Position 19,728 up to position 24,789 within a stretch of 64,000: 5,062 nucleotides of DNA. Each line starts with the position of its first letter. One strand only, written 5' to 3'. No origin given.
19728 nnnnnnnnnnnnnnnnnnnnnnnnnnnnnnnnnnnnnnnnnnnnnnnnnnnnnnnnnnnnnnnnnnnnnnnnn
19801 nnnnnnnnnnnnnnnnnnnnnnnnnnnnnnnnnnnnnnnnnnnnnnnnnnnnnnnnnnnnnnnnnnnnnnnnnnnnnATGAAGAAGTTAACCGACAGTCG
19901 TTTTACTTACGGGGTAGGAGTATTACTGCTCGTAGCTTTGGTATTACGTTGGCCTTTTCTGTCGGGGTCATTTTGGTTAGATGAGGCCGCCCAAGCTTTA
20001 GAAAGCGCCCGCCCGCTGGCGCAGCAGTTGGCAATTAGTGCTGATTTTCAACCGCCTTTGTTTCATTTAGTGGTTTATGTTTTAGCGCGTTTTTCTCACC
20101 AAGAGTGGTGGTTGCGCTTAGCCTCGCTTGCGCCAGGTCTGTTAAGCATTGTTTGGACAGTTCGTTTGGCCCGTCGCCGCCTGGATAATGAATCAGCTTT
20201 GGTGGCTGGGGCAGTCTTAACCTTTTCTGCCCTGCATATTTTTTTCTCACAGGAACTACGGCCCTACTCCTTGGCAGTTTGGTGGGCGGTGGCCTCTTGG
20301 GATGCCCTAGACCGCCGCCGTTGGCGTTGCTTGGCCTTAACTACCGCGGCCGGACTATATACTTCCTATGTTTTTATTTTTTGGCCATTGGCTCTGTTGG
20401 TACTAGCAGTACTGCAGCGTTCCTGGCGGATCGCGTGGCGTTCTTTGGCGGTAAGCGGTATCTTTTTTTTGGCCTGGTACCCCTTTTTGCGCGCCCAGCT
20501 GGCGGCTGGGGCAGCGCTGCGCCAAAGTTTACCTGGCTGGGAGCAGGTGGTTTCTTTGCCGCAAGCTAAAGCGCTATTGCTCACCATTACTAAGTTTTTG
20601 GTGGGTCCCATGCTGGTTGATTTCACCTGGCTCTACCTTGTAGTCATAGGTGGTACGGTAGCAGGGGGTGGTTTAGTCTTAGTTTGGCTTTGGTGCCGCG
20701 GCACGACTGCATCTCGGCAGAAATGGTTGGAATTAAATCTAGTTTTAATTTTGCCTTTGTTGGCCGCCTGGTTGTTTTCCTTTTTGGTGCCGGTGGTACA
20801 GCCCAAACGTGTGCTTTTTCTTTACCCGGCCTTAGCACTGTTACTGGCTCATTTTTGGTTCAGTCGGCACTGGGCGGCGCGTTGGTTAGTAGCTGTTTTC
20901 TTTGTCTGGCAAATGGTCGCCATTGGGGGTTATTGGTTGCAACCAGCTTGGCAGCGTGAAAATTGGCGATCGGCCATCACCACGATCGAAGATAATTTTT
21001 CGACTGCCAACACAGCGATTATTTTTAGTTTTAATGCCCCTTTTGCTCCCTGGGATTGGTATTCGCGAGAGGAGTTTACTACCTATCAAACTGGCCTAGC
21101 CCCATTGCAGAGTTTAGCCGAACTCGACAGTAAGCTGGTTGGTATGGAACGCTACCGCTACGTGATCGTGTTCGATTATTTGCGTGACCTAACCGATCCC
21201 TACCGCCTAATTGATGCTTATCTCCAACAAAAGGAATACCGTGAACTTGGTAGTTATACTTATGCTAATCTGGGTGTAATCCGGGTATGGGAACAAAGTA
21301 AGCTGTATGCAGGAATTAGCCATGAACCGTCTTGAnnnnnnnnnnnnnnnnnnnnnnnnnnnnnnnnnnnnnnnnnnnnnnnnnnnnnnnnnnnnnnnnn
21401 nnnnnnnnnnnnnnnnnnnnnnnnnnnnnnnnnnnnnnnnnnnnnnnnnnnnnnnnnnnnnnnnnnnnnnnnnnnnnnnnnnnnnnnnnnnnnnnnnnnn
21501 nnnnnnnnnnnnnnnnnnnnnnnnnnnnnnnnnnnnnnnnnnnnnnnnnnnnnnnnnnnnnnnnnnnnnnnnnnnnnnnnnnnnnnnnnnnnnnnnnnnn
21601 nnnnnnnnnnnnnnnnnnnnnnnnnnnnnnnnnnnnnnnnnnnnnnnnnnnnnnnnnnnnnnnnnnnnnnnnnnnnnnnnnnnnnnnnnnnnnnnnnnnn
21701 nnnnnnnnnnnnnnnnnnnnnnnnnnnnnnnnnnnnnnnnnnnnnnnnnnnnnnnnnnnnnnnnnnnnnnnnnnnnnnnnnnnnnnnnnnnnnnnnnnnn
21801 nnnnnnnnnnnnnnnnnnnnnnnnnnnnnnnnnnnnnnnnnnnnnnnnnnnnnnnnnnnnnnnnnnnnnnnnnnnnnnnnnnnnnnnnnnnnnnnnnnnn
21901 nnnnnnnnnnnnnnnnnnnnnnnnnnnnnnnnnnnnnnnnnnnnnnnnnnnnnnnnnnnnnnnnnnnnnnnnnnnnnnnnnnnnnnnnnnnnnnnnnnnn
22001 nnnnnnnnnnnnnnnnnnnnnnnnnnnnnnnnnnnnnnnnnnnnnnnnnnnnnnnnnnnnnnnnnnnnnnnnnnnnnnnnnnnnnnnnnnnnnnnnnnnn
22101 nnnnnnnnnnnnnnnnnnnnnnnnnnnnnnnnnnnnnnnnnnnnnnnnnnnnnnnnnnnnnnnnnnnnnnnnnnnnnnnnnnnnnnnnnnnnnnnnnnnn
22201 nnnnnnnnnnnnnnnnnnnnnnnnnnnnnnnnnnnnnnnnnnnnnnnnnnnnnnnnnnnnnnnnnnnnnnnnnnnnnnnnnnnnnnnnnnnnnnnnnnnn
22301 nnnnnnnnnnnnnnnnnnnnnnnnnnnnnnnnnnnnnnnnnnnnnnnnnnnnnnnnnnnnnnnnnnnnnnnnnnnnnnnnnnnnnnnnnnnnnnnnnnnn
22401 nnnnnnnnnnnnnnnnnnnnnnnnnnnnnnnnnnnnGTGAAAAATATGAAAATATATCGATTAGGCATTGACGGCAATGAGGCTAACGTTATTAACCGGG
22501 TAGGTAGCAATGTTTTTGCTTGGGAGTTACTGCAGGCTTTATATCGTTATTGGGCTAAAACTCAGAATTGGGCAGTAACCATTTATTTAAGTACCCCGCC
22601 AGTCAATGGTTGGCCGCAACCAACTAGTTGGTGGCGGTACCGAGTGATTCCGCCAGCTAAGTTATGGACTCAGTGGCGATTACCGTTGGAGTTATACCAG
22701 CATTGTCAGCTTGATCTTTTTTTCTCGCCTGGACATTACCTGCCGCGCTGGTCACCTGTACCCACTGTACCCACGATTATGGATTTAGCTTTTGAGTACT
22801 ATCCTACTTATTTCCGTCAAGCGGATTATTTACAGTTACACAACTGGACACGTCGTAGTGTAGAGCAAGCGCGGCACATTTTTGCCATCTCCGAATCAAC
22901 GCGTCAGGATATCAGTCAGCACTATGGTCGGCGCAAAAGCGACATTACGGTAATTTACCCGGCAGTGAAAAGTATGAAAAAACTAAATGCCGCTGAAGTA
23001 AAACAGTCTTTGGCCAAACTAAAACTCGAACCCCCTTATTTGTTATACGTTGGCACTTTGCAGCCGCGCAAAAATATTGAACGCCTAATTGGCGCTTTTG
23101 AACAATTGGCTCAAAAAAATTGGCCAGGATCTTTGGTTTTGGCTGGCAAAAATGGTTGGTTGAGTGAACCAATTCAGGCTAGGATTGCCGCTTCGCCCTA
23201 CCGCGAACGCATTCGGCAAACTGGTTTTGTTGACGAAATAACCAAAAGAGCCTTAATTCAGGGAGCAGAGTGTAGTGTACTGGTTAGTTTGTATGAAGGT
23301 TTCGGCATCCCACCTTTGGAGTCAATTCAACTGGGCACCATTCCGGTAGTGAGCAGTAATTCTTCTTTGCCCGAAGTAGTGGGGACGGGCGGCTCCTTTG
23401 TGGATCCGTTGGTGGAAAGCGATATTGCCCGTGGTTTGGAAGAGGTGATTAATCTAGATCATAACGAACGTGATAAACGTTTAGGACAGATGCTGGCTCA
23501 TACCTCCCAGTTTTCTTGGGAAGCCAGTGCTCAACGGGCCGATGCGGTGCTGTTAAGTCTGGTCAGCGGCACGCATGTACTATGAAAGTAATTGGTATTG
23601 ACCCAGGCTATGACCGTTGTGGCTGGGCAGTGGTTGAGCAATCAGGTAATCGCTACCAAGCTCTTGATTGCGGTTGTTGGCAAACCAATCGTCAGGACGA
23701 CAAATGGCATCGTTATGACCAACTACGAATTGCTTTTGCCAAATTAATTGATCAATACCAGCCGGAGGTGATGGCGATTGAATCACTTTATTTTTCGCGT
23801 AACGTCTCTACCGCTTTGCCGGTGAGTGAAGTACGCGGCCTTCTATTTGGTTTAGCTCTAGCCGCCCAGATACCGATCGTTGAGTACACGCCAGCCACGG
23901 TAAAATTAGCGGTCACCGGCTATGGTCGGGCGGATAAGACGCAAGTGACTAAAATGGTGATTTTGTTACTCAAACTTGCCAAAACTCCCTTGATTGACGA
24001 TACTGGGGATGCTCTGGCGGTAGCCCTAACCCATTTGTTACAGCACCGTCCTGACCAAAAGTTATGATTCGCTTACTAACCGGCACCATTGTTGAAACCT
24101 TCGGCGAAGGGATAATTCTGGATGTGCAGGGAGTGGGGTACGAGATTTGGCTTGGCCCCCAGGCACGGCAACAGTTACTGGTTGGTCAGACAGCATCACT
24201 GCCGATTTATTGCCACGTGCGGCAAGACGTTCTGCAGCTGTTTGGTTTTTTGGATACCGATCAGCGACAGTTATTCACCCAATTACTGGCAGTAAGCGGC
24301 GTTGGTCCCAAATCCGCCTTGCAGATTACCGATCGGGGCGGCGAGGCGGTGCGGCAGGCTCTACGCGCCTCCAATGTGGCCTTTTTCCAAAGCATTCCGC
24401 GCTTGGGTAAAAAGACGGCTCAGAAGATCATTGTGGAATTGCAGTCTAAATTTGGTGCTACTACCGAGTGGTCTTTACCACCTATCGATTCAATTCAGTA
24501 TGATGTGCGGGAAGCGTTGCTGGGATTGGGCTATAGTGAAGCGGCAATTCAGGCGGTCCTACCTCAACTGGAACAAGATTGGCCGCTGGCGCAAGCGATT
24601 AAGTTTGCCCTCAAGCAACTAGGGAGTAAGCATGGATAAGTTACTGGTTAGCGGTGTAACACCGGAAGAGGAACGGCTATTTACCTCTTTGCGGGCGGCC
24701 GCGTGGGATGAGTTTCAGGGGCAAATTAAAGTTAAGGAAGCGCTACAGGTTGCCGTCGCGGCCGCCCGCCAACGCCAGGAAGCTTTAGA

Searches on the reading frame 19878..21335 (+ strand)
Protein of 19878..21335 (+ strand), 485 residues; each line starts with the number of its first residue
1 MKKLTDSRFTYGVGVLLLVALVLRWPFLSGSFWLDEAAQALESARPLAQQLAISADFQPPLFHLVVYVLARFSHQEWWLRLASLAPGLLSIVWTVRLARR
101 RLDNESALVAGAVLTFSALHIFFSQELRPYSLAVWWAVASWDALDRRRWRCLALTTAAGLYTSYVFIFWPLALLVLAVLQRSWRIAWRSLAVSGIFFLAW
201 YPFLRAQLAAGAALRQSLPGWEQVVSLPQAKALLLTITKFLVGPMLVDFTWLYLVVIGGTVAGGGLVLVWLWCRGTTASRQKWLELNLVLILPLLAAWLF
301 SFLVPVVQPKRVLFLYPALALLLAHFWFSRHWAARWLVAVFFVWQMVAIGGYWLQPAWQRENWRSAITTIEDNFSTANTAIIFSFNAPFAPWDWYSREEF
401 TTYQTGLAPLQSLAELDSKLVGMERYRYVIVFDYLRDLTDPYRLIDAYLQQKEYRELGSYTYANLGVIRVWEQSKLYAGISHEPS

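Call 9: search_protein_families(library=pfam, proteins=[window:19878-21335:+], max_evalue=0.001)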
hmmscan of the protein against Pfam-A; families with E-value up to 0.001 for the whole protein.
window:19878-21335:+ (485 aa): 1 family
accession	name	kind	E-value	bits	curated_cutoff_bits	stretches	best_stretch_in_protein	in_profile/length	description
PF13231.12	PMT_2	-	0.00018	22.2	26.1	1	59-199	3-153/160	Dolichyl-phosphate-mannose-protein mannosyltransferase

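Call 12: search_protein_families(library=pfam, proteins=[window:19878-21335:+], max_evalue=10)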
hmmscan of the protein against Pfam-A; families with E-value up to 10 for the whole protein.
window:19878-21335:+ (485 aa): 1 family
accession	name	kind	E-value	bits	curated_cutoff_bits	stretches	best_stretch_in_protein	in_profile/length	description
PF13231.12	PMT_2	-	0.00018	22.2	26.1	1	59-199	3-153/160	Dolichyl-phosphate-mannose-protein mannosyltransferase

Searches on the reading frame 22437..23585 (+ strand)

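Call 9: search_protein_families(library=pfam, proteins=[window:22437-23585:+], max_evalue=0.001)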
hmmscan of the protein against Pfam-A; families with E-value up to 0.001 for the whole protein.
window:22437-23585:+ (382 aa): 5 families
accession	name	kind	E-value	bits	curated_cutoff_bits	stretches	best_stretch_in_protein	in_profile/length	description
PF00534.26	Glycos_transf_1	-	4.1e-24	85.5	26.4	1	195-349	11-165/172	Glycosyl transferases group 1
PF13692.12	Glyco_trans_1_4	-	2.7e-18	67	27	1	200-338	2-140/142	Glycosyl transferases group 1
PF13439.12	Glyco_transf_4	-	1.4e-09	38.6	28.5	1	66-177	48-166/170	Glycosyltransferase Family 4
PF20706.3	GT4-conflict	-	3.4e-05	23.4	26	1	142-315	144-320/385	Family 4 Glycosyltransferase in conflict systems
PF13579.12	Glyco_trans_4_4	-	0.00035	21.4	29.7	1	101-175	87-157/158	Glycosyl transferase 4-like domain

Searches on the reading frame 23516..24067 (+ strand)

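Call 9: search_protein_families(library=pfam, proteins=[window:23516-24067:+], max_evalue=0.001)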
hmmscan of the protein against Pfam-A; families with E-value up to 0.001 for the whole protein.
window:23516-24067:+ (183 aa): 1 family
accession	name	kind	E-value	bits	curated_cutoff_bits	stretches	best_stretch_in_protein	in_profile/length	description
PF02075.23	RuvC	-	7.2e-42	143.2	22.2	1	25-173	1-148/148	Crossover junction endodeoxyribonuclease RuvC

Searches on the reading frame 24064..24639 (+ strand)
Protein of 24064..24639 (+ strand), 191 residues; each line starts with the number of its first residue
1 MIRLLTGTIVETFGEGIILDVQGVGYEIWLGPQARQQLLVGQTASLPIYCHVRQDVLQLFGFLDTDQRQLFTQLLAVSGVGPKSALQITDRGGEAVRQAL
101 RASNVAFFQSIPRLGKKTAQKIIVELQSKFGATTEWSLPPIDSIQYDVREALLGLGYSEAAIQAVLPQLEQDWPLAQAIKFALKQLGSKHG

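Call 9: search_protein_families(library=pfam, proteins=[window:24064-24639:+], max_evalue=0.001)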
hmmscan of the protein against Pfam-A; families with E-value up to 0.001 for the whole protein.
window:24064-24639:+ (191 aa): 4 families
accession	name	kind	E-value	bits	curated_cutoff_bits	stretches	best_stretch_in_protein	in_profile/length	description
PF01330.27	RuvA_N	-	5.3e-14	52.5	23.6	1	1-61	1-61/61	RuvA N terminal domain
PF14520.12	HHH_5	-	1.9e-13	51.1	27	1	71-127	1-56/57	Helix-hairpin-helix domain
PF07499.19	RuvA_C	-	7e-09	36.5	24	1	146-186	4-46/47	RuvA, C-terminal domain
PF00633.29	HHH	-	0.00017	21.7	24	0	72-88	11-27/30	Helix-hairpin-helix motif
